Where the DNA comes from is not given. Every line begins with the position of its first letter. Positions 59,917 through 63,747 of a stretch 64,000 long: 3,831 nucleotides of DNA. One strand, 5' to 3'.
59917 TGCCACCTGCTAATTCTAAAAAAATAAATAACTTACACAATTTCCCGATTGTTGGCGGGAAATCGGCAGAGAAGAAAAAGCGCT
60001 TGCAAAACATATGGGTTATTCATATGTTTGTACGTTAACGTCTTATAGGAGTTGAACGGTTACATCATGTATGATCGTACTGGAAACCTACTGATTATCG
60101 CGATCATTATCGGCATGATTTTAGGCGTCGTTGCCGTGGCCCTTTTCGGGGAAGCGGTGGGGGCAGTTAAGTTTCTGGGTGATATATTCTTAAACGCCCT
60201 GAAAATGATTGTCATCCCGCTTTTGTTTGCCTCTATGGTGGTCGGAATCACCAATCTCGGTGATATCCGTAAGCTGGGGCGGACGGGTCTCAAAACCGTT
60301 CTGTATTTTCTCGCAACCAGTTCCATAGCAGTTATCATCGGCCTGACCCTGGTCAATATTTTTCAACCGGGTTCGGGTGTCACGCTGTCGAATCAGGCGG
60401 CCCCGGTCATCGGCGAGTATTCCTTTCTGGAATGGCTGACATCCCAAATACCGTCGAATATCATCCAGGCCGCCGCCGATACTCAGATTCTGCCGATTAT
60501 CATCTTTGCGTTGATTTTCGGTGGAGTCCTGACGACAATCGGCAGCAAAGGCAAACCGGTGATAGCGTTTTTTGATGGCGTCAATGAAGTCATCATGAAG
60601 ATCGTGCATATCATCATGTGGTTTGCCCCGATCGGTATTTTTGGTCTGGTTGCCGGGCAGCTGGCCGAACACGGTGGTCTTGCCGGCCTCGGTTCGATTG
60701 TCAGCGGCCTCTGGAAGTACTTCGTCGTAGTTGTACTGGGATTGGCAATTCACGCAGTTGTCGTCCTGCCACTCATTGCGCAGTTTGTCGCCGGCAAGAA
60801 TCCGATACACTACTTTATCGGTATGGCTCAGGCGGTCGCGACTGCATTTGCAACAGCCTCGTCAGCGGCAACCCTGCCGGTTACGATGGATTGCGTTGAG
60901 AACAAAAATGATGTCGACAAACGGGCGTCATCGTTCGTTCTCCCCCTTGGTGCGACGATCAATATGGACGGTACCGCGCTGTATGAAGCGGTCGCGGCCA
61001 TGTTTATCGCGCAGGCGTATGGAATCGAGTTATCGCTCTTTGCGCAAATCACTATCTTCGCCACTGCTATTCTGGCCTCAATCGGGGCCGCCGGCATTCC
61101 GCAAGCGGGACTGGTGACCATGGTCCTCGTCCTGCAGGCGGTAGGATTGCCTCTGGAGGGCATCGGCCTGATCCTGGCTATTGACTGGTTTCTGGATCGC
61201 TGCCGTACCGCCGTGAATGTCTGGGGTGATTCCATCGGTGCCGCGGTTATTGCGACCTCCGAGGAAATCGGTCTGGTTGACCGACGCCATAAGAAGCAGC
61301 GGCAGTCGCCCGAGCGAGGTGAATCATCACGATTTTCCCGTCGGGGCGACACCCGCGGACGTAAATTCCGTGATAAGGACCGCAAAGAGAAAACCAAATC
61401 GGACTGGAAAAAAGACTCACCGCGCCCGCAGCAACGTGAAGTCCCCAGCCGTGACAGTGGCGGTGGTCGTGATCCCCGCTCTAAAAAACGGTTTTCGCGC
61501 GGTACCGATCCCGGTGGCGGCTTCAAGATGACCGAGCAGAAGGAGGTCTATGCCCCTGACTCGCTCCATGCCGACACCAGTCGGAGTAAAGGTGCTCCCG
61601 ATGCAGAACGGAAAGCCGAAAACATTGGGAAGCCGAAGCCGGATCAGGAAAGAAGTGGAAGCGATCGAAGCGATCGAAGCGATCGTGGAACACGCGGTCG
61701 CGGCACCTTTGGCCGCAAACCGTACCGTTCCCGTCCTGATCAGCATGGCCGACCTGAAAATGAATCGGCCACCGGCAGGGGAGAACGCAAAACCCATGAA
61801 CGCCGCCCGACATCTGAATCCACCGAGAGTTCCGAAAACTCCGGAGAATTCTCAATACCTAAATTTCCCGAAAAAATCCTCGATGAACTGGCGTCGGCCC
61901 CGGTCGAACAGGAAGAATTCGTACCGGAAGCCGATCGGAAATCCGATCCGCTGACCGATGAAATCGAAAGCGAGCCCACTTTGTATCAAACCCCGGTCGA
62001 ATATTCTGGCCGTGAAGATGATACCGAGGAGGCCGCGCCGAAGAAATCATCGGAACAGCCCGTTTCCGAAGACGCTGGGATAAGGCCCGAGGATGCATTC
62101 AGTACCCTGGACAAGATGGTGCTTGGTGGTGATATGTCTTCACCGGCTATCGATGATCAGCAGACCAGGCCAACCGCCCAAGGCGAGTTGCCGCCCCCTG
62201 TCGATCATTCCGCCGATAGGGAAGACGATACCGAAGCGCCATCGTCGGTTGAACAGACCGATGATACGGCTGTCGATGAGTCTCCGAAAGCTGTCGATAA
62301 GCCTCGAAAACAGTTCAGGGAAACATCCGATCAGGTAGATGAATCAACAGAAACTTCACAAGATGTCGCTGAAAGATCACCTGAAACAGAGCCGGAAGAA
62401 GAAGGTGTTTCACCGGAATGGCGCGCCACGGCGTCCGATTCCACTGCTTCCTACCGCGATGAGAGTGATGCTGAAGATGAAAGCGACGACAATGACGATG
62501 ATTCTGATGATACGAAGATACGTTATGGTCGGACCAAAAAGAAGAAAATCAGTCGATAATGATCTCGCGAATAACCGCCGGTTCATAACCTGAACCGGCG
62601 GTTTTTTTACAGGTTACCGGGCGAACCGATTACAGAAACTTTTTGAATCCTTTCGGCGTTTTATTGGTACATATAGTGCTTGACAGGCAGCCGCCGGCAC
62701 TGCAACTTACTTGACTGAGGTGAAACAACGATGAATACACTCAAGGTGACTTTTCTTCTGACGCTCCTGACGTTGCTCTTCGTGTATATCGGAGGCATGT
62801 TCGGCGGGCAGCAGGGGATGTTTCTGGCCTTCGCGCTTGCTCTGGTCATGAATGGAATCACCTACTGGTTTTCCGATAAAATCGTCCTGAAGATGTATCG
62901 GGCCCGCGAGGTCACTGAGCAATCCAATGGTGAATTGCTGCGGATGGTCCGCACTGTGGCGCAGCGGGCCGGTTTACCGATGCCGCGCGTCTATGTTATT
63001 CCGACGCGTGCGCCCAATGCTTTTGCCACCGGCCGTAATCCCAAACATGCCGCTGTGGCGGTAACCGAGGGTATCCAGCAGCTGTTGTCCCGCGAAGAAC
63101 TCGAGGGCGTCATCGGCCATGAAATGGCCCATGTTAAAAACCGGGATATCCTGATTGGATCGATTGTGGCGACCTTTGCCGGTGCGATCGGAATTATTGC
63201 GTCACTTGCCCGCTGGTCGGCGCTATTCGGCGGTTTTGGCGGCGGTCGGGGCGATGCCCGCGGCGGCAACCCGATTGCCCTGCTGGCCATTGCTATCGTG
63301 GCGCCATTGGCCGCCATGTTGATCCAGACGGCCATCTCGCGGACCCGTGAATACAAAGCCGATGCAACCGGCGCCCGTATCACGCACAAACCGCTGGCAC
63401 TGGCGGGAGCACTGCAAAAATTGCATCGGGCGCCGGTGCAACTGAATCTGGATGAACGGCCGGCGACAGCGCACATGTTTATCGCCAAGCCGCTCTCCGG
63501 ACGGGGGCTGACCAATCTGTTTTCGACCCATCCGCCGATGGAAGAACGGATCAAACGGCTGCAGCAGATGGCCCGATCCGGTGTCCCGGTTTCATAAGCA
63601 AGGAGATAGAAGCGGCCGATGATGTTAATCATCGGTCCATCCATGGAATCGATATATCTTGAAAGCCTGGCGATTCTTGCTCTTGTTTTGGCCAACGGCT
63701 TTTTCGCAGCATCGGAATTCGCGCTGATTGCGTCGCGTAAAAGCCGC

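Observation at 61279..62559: Amino-acid/dicarboxylate symporter fused to a charge-segregated, intrinsically disordered tail of roughly 420 aa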

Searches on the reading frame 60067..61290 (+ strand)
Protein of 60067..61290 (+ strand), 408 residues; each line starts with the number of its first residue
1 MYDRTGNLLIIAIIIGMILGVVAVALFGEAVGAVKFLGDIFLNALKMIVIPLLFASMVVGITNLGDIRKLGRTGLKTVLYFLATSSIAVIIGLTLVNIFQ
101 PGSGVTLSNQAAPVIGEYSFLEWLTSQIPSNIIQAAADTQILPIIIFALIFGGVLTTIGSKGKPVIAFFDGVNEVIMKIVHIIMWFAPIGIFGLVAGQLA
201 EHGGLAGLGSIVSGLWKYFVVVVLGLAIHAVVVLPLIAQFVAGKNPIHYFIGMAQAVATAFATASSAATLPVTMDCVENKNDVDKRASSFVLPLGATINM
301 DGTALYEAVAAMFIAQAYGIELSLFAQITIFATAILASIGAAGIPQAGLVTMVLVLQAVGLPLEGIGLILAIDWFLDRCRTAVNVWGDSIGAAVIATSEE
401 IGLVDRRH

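Call 32: search_solved_structures(query=window:60067-61290:+, show_alignments=2, max_evalue=1e-20)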
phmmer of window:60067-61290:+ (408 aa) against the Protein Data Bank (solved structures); distinct sequences matched with E-value up to 1e-20: 45.
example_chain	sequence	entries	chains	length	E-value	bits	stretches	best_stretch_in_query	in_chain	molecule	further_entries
9bgz_A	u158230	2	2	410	1.2e-106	360.6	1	12-399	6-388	Aspartate transporter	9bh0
9bgy_A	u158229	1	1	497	2.3e-106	359.7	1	12-399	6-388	Aspartate transporter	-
7npw_A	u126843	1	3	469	6.1e-94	318.8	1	139-395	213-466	Excitatory amino acid transporter 1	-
5llm_A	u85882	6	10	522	3.3e-92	313.1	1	134-396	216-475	Excitatory amino acid transporter 1,Neutral amino acid transporter B(0),Excitatory amino a | EAAT1 thermostabilized mutant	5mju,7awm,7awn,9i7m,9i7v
5llu_A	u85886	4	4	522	6.8e-92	312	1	134-396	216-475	Excitatory amino acid transporter 1,Neutral amino acid transporter B(0),Excitatory amino a | Excitatory amino acid transporter 1, Neutral amino acid transporter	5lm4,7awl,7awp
7awq_A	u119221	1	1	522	9.2e-92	311.6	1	134-396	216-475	Excitatory amino acid transporter 1,Neutral amino acid transporter B(0),Excitatory amino a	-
8ctc_A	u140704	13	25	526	9.6e-89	301.7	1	139-396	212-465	Excitatory amino acid transporter 3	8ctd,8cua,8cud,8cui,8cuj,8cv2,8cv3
6x3e_A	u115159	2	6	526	1.3e-88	301.3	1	139-396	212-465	Excitatory amino acid transporter 3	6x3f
6s3q_A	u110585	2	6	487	2.1e-88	300.5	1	139-396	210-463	Excitatory amino acid transporter 3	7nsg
31ic_A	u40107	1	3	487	2.5e-88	300.3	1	139-396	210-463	Excitatory amino acid transporter 3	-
6x2l_A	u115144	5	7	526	2.5e-88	300.3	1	139-396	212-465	Excitatory amino acid transporter 3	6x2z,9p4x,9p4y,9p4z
7xr4_A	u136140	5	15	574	2.1e-86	293.9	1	139-408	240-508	Excitatory amino acid transporter 2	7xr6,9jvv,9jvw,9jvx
7vr7_A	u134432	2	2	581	2.3e-86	293.9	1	139-408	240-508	Excitatory amino acid transporter 2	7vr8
6rvx_A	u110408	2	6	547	5.5e-77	263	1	134-395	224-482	Neutral amino acid transporter B(0)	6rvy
8oui_A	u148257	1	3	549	6.9e-77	262.7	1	134-395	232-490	Neutral amino acid transporter B(0)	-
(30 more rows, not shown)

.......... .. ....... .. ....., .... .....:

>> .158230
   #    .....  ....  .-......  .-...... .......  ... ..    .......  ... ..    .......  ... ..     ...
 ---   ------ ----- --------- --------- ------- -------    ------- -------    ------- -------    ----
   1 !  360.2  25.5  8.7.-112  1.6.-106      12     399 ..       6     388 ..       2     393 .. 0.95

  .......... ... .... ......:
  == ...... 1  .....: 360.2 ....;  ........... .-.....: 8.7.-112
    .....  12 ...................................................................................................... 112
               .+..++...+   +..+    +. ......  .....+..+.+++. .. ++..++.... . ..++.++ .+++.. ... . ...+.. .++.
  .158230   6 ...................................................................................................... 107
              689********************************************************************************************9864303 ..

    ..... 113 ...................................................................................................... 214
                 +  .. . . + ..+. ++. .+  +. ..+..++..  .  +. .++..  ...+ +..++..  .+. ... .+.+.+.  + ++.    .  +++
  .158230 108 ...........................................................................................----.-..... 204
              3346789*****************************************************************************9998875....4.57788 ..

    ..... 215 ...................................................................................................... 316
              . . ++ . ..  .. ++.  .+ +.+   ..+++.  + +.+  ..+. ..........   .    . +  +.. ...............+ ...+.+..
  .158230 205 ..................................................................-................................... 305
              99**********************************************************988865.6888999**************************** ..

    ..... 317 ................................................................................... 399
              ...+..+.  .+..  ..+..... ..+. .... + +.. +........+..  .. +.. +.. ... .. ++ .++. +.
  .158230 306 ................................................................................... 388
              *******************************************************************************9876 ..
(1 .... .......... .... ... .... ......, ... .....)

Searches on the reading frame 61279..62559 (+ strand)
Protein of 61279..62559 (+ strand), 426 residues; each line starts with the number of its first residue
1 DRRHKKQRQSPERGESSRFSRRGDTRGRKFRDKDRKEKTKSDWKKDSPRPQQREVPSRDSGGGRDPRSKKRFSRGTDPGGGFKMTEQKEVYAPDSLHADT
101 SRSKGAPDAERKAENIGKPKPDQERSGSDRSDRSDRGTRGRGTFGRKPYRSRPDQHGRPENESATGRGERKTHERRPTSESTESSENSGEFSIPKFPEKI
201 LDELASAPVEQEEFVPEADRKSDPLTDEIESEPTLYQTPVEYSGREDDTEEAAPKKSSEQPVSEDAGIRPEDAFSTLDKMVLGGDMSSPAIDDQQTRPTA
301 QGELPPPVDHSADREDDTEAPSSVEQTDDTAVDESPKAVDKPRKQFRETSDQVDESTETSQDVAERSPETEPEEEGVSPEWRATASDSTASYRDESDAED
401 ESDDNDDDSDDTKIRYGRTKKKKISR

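Call 4: search_protein_families(library=ncbifam, proteins=[window:61279-62559:+], max_evalue=1)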
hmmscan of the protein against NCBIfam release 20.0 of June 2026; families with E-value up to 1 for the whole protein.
window:61279-62559:+ (426 aa): 0 families

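Call 17: find_homologous_proteins(query=A2, max_evalue=0.001)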
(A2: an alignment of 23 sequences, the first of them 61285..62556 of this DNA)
Query A2 (23 sequences) (424 aa, profile of the alignment): 2 proteins with E <= 0.001 among 7760 candidates.
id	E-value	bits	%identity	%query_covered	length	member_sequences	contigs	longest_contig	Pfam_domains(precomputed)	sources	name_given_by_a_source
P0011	2.6e-26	111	43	15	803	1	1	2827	PF00375.24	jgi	jgi:Na+/H+-dicarboxylate symporter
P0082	1.4e-15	76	37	8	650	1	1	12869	PF00375.24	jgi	-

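Call 28: search_protein_representatives(alignment_id=A2)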
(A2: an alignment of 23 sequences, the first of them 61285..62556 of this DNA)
Query: 23 sequences, 369 profile positions. Proteins with E-value up to 0.001 (for the whole library): 22; up to 1e-10: 17; up to 1e-30: 7. The best 22 are listed.
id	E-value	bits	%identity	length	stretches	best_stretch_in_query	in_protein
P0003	6.6e-66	240.1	-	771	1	3-369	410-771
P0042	1.7e-58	215.6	-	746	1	2-369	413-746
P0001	3.3e-54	201.6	-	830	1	1-369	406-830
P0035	2.8e-49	185.3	-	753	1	2-369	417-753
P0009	3.0e-45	172.1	-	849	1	3-369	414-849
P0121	6.6e-36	141.3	-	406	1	35-369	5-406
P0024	3.3e-34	135.7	-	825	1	2-368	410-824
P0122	4.2e-24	102.5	-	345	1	50-369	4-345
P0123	2.0e-22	97.0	-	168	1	169-369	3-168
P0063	1.1e-19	88.0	-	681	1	1-369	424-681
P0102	6.4e-19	85.4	-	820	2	8-369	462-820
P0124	1.4e-18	84.3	-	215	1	122-369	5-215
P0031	1.1e-17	81.4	-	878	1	2-369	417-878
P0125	1.3e-15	74.6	-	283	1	118-369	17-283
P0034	1.1e-13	68.2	-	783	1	6-367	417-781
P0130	3.2e-08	50.3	-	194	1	181-369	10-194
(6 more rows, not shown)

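Call 31: find_encoding_contigs(protein=P0122, flank=3000, max_places=2)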
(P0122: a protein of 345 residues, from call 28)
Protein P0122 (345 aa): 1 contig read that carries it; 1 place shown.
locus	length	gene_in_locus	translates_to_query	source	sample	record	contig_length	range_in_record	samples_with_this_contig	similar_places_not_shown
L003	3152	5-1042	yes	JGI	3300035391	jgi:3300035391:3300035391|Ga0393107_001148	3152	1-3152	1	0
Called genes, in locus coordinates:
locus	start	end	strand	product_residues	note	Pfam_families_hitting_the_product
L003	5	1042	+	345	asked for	-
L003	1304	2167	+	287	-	PF01435:Peptidase_M48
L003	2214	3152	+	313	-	?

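Call 33: search_solved_structures(query=window:61279-62556:+, max_evalue=10)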
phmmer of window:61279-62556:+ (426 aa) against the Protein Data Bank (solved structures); distinct sequences matched with E-value up to 10: 1.
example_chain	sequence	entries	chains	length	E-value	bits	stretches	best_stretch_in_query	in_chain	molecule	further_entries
1j8k_A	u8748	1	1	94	0.61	12.9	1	238-296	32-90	FIBRONECTIN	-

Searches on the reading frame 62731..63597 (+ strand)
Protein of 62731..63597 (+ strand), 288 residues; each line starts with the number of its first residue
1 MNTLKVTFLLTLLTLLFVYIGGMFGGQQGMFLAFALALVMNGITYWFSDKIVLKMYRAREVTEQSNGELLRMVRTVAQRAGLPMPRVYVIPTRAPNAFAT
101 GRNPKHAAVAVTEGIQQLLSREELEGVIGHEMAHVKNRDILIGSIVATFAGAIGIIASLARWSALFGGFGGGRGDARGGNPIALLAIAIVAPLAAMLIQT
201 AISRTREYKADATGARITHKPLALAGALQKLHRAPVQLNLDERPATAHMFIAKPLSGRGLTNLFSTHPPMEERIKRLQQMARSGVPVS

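Call 36: search_protein_families(library=pfam, proteins=[window:62731-63597:+], max_evalue=0.001)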
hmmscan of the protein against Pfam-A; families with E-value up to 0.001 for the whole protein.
window:62731-63597:+ (288 aa): 1 family
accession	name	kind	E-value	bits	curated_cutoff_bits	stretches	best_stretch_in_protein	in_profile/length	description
PF01435.24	Peptidase_M48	-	4.1e-37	128.2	20.3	1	64-280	2-185/186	Peptidase family M48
